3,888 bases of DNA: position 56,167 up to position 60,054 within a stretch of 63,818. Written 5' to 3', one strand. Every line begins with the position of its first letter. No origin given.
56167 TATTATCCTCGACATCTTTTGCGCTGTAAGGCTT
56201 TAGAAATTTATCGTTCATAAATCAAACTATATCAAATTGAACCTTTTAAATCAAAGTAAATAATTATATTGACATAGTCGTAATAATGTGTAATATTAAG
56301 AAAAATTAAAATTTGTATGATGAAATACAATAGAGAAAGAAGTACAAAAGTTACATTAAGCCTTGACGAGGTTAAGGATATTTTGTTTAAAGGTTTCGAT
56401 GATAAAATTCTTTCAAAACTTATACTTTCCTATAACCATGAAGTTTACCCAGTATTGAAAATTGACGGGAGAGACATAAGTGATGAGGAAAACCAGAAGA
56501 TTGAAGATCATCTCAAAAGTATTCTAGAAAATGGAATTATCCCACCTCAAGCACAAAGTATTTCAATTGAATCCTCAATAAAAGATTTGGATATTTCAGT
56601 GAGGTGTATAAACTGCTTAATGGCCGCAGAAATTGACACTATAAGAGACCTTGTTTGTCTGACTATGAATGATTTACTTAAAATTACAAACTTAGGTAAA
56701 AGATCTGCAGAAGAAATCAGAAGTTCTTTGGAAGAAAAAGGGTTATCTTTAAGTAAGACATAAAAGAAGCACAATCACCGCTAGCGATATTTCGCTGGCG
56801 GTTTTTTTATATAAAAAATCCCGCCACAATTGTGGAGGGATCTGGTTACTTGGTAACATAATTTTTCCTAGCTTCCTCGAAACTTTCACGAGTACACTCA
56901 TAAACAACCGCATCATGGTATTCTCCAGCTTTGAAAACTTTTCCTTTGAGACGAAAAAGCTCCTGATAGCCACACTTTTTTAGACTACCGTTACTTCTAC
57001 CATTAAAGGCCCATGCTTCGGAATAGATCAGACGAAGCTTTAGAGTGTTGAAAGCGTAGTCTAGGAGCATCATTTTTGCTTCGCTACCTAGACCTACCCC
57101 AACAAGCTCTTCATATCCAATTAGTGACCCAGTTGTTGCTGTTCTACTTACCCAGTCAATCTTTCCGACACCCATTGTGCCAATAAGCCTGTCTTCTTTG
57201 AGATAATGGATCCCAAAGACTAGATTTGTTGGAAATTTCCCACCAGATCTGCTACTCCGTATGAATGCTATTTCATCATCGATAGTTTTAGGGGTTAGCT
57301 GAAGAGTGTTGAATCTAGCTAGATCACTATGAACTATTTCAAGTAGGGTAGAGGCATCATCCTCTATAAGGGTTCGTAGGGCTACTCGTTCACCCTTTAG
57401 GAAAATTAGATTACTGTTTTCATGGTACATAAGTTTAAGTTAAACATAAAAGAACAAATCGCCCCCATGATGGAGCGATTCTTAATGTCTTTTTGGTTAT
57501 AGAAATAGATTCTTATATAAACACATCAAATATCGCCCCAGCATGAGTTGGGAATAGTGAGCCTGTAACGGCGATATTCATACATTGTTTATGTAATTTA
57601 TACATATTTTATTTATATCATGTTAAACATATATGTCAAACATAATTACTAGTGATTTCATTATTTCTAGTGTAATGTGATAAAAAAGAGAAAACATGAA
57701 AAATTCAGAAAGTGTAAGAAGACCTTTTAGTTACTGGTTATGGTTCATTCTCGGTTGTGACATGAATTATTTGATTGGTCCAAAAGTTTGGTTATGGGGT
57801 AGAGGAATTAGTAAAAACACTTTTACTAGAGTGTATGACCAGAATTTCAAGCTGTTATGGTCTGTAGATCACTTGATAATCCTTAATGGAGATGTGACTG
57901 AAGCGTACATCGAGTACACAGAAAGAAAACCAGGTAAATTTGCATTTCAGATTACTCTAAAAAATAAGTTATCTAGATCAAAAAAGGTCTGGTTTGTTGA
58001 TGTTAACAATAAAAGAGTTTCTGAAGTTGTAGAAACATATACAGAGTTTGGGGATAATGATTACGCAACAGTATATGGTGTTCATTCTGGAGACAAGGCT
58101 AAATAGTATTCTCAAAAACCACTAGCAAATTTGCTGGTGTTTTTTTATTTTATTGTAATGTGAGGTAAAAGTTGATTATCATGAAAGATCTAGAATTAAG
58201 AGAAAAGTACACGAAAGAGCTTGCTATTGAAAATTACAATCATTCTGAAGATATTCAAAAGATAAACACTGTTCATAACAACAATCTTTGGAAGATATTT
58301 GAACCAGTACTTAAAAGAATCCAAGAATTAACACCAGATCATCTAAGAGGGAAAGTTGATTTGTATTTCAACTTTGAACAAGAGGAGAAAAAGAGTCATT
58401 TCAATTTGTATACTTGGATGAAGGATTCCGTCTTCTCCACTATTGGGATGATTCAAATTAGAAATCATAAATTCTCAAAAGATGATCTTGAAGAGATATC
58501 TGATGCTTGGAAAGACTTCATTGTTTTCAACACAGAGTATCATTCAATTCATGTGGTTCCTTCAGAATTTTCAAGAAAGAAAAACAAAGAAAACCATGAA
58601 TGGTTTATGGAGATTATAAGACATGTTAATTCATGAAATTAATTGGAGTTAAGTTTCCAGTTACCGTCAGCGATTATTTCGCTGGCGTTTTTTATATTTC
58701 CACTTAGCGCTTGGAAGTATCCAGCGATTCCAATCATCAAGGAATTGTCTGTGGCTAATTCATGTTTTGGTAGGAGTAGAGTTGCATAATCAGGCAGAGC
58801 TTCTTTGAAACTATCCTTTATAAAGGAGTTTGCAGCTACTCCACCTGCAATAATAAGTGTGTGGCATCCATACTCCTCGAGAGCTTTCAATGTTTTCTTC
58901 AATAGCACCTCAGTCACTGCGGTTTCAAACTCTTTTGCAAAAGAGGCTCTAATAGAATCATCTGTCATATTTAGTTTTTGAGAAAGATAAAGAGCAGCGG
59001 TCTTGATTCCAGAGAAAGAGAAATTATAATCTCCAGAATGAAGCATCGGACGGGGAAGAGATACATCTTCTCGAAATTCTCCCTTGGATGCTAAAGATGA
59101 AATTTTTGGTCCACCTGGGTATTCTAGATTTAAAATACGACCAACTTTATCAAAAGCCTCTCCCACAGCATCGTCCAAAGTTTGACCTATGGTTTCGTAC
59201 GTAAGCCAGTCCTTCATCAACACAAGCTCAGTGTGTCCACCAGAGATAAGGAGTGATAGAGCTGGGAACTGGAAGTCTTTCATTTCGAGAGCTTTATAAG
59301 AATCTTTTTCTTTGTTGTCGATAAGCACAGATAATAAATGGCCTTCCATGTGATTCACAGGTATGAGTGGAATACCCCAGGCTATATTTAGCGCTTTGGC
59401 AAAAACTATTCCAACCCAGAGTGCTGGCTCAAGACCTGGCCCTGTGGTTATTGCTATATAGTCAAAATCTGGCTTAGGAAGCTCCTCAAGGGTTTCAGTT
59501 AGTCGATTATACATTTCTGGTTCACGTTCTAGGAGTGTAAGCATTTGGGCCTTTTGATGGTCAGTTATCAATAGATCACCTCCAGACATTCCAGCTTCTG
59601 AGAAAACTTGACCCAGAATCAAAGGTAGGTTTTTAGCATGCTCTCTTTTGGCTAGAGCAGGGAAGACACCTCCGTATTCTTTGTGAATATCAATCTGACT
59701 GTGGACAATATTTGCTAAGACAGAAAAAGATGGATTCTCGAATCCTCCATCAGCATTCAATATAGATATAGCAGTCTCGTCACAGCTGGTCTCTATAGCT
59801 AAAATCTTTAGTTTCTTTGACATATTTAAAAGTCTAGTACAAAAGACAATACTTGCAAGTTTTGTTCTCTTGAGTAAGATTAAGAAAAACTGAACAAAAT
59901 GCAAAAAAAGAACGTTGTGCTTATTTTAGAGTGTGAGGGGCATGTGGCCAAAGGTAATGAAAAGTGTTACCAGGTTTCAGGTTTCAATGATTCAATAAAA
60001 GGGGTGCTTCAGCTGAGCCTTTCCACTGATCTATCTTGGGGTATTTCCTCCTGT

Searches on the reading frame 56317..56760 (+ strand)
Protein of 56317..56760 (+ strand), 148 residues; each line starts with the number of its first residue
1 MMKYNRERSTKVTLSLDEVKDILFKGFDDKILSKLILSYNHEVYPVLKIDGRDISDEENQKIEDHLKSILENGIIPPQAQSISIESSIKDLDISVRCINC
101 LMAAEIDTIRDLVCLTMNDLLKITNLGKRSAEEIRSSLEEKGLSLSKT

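Call 46: search_protein_families(library=pfam, proteins=[window:56317-56760:+], max_evalue=0.001)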
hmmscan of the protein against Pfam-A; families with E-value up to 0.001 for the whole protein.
window:56317-56760:+ (148 aa): 1 family
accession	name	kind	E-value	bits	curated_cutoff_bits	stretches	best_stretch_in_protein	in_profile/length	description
PF03118.21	RNA_pol_A_CTD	-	6.6e-20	71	23.8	1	83-140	10-67/67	Bacterial RNA polymerase, alpha chain C terminal domain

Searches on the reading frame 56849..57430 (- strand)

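Call 47: search_protein_families(library=pfam, proteins=[window:56849-57430:-], max_evalue=0.001)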
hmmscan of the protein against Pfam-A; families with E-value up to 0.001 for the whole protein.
window:56849-57430:- (194 aa): 2 families
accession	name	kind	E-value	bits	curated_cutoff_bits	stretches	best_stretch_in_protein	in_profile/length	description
PF13302.13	Acetyltransf_3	-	2.2e-14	54.8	25.4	1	15-156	1-138/138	Acetyltransferase (GNAT) domain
PF13420.13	Acetyltransf_4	-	1.3e-06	28.9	24.3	1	18-175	1-154/155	Acetyltransferase (GNAT) domain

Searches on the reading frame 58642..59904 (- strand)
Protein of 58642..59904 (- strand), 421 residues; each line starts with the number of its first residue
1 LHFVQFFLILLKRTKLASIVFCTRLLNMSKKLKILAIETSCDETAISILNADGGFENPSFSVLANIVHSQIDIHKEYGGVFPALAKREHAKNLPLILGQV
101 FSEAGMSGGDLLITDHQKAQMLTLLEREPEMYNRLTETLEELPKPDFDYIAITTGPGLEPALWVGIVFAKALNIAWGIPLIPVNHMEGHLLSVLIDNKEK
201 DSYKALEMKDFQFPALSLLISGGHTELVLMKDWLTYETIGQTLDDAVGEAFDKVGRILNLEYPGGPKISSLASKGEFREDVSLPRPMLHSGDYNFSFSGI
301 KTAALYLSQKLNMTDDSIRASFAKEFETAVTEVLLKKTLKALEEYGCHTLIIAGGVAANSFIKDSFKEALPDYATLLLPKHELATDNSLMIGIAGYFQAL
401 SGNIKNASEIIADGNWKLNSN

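Call 47: search_protein_families(library=pfam, proteins=[window:58642-59904:-], max_evalue=0.001)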
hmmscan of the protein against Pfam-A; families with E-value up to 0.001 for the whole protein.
window:58642-59904:- (421 aa): 2 families
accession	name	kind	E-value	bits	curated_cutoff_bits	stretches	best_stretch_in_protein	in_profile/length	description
PF00814.31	TsaD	-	6.7e-76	255.9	24.8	2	142-392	46-263/264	tRNA N6-adenosine threonylcarbamoyltransferase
PF22521.2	HypF_C_2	-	0.00018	21.8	27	1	312-390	159-238/241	Carbamoyltransferase, Kae1-like Domain, second subdomain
